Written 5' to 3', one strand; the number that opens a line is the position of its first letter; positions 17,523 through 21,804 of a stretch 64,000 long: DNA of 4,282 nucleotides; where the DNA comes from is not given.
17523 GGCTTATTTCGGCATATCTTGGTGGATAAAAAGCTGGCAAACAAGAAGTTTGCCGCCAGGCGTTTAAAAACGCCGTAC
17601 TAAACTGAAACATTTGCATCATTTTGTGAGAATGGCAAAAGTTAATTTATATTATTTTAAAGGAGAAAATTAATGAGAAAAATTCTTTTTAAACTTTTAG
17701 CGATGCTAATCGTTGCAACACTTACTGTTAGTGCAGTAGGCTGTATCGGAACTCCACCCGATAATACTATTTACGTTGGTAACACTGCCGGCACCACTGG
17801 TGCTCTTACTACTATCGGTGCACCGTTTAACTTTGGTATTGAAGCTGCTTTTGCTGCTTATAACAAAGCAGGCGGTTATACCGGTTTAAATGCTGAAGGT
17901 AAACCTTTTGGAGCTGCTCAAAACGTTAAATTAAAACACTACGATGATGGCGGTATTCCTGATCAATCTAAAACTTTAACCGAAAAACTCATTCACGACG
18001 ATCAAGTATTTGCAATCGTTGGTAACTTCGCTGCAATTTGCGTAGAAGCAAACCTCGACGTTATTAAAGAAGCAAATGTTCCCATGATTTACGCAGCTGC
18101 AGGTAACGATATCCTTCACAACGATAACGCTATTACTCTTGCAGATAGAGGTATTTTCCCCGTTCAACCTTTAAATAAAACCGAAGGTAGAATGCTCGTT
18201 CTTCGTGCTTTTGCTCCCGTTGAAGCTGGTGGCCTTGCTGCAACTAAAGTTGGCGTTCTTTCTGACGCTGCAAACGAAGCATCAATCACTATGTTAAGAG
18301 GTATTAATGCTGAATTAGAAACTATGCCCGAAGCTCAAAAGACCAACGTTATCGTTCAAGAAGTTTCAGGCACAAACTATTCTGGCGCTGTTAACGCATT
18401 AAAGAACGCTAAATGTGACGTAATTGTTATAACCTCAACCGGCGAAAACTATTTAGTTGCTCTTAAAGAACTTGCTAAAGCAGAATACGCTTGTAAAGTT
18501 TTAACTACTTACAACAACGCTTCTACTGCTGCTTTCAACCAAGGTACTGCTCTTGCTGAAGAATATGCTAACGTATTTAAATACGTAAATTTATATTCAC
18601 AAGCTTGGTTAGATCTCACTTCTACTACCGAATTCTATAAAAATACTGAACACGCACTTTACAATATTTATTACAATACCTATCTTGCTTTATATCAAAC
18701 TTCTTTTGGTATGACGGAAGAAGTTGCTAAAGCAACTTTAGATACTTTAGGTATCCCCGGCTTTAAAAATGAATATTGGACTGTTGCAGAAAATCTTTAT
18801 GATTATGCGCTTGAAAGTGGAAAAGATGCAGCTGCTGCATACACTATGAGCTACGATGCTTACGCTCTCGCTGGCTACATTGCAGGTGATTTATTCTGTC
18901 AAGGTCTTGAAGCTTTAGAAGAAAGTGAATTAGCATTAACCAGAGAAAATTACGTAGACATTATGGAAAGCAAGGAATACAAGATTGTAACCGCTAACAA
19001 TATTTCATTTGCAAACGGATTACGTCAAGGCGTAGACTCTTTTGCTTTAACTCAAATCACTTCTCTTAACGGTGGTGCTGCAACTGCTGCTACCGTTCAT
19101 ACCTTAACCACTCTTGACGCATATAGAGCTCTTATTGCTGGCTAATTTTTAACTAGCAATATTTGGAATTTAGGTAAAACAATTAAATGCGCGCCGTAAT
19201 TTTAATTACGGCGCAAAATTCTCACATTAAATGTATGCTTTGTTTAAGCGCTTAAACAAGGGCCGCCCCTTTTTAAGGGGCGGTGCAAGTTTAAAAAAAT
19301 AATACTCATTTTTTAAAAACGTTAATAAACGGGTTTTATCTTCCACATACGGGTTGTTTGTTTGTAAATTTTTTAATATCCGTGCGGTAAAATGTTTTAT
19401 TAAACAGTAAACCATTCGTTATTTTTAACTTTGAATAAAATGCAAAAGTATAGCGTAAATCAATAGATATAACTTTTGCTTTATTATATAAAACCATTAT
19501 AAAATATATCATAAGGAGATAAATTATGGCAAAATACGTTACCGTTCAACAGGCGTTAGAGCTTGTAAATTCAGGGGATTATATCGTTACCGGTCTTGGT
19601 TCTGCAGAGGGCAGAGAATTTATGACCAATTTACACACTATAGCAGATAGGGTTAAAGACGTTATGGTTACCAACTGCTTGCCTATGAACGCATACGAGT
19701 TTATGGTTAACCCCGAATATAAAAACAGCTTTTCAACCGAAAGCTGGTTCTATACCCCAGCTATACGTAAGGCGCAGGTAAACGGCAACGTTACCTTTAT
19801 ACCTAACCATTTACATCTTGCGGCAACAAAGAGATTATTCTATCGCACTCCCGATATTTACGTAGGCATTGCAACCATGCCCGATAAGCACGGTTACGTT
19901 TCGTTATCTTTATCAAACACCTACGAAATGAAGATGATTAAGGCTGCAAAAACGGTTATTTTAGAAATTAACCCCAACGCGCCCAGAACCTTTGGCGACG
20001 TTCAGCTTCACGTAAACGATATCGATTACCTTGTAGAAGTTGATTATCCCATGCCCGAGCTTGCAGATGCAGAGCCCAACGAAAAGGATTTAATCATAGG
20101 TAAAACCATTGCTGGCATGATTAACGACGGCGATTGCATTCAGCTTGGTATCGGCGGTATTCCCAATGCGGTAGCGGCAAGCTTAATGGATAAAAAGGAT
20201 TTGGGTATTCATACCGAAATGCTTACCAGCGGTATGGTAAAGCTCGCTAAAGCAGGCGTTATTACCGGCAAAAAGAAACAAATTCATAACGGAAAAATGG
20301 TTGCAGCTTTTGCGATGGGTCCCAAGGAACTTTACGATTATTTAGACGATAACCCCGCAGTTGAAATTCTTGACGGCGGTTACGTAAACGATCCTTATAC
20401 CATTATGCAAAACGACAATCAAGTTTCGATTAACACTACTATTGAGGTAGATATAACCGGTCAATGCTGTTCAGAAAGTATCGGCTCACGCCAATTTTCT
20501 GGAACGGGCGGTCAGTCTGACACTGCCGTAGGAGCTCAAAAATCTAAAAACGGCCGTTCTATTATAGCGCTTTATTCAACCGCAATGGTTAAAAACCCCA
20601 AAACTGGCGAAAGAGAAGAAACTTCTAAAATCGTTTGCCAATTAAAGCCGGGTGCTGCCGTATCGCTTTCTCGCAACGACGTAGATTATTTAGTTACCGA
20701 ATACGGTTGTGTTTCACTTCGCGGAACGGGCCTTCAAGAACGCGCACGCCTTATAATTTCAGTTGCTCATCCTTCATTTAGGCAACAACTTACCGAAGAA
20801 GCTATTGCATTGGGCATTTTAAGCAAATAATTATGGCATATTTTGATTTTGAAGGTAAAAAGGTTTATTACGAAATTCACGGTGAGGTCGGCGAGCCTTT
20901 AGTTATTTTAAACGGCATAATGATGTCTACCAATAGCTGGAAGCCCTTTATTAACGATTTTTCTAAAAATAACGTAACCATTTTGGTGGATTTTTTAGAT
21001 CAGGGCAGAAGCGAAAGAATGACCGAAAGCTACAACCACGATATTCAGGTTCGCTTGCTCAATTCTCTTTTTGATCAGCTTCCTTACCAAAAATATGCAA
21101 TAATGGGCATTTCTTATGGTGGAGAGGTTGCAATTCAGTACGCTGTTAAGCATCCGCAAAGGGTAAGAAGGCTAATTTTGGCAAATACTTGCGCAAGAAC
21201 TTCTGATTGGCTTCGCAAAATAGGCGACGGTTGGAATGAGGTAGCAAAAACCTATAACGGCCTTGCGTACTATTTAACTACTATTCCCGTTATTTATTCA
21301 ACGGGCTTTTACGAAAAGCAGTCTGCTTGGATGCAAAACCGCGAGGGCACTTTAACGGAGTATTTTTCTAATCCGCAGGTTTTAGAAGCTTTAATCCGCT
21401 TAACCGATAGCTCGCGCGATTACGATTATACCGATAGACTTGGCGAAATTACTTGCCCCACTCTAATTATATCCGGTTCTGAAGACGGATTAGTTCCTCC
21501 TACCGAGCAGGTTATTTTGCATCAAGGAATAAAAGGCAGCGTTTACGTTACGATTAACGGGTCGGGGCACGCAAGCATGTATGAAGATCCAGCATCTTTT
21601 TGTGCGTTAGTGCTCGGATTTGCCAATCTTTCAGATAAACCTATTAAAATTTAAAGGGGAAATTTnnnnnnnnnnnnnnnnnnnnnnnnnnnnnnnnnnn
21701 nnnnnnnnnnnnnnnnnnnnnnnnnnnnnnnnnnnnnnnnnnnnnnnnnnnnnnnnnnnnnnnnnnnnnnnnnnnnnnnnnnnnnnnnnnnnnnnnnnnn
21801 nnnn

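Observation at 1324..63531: Very dense intergenic hairpin-repeat family with a conserved, non-palindromic 18-nt core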

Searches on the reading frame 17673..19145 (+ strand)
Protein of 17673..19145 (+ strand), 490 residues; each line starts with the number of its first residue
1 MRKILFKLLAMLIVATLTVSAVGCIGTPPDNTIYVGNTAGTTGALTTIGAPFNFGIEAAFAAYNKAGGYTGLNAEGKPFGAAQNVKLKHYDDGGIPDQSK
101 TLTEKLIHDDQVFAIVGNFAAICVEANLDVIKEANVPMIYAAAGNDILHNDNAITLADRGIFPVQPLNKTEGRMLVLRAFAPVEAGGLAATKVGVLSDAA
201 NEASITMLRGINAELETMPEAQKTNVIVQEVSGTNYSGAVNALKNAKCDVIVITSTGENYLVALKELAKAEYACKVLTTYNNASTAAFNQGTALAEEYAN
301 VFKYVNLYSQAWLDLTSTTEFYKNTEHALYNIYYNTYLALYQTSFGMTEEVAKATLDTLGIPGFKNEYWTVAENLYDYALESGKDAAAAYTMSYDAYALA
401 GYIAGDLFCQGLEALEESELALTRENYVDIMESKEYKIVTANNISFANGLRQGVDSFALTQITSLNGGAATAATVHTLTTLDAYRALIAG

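Call 9: search_protein_families(library=ncbifam, proteins=[window:17673-19145:+])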
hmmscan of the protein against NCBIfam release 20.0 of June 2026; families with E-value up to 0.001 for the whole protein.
window:17673-19145:+ (490 aa): 1 family
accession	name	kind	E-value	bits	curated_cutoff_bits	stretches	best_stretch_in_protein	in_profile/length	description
NF011933.0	PRK15404.1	subfamily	0.00087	18.4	477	0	22-149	18-131/370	high-affinity branched-chain amino acid ABC transporter substrate-binding protein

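Call 50: search_protein_families(library=pfam, proteins=[window:17673-19145:+], max_evalue=0.001)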
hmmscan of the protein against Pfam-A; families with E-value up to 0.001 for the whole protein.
window:17673-19145:+ (490 aa): 2 families
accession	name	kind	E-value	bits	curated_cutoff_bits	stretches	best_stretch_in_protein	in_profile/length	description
PF13458.12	Peripla_BP_6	-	1.2e-24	88.1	31.7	1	32-321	1-261/343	Periplasmic binding protein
PF13433.12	Peripla_BP_5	-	0.00067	19.3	27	0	39-141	7-98/363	Periplasmic binding protein domain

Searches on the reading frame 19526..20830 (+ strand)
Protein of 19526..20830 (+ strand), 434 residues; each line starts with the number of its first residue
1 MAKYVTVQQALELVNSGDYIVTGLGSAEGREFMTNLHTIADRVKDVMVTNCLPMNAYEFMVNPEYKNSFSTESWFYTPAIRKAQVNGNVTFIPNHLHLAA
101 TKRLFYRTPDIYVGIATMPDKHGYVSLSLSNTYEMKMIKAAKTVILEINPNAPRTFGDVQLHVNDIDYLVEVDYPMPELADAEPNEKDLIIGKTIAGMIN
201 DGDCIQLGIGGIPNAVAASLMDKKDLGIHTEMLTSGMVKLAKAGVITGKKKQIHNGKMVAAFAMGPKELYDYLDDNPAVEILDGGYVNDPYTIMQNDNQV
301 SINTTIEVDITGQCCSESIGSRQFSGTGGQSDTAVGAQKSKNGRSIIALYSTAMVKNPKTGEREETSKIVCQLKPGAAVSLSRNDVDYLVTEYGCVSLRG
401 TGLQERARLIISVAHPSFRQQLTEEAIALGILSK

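Call 50: search_protein_families(library=pfam, proteins=[window:19526-20830:+], max_evalue=0.001)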
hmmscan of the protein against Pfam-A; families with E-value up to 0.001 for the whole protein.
window:19526-20830:+ (434 aa): 3 families
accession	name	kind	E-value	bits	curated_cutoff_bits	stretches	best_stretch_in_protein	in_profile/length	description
PF13336.12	AcetylCoA_hyd_C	-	1.4e-57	194.4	23.7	1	265-426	1-154/154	Acetyl-CoA hydrolase/transferase C-terminal domain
PF02550.21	AcetylCoA_hydro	-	2.4e-07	31.4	24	1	69-173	84-190/198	Acetyl-CoA hydrolase/transferase N-terminal domain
PF00455.28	DeoRC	-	0.00046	20.6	31.8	0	190-234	8-52/160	DeoR C terminal sensor domain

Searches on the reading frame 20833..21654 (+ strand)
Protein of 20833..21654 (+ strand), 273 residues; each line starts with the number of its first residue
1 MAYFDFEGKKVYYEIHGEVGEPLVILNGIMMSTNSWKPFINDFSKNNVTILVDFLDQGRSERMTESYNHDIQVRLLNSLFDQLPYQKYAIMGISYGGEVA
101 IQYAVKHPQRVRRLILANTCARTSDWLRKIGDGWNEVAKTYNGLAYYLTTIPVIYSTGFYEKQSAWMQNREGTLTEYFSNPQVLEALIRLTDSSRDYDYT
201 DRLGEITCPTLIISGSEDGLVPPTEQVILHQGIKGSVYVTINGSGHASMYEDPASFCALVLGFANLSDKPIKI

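Call 50: search_protein_families(library=pfam, proteins=[window:20833-21654:+], max_evalue=0.001)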
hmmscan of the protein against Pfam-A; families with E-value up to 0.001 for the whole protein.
window:20833-21654:+ (273 aa): 9 families
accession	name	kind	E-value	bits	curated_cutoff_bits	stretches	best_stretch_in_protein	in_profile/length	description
PF00561.26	Abhydrolase_1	-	2.5e-23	83.5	25.8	1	22-253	2-245/245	alpha/beta hydrolase fold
PF12697.13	Abhydrolase_6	-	9.5e-13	49.7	26.3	1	23-257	1-215/217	Alpha/beta hydrolase family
PF12146.15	Hydrolase_4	-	4.3e-12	46.3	27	1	23-251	7-237/239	Serine aminopeptidase, S33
PF03096.20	Ndr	-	2.9e-08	33.2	23.3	1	77-255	90-267/283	Ndr family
PF02129.25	Peptidase_S15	-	2e-05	24.9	23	1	88-246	97-260/262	X-Pro dipeptidyl-peptidase (S15 family)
PF00756.26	Esterase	-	2.5e-05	24.6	22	1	54-171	81-170/251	Putative esterase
PF00326.27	Peptidase_S9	-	0.00018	21.5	22.6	0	84-121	62-99/213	Prolyl oligopeptidase family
PF12695.13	Abhydrolase_5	-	0.00026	21.2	27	0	197-248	90-142/164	Alpha/beta hydrolase family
PF08386.16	Abhydrolase_4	-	0.00087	19.8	21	0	207-250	34-77/103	TAP-like protein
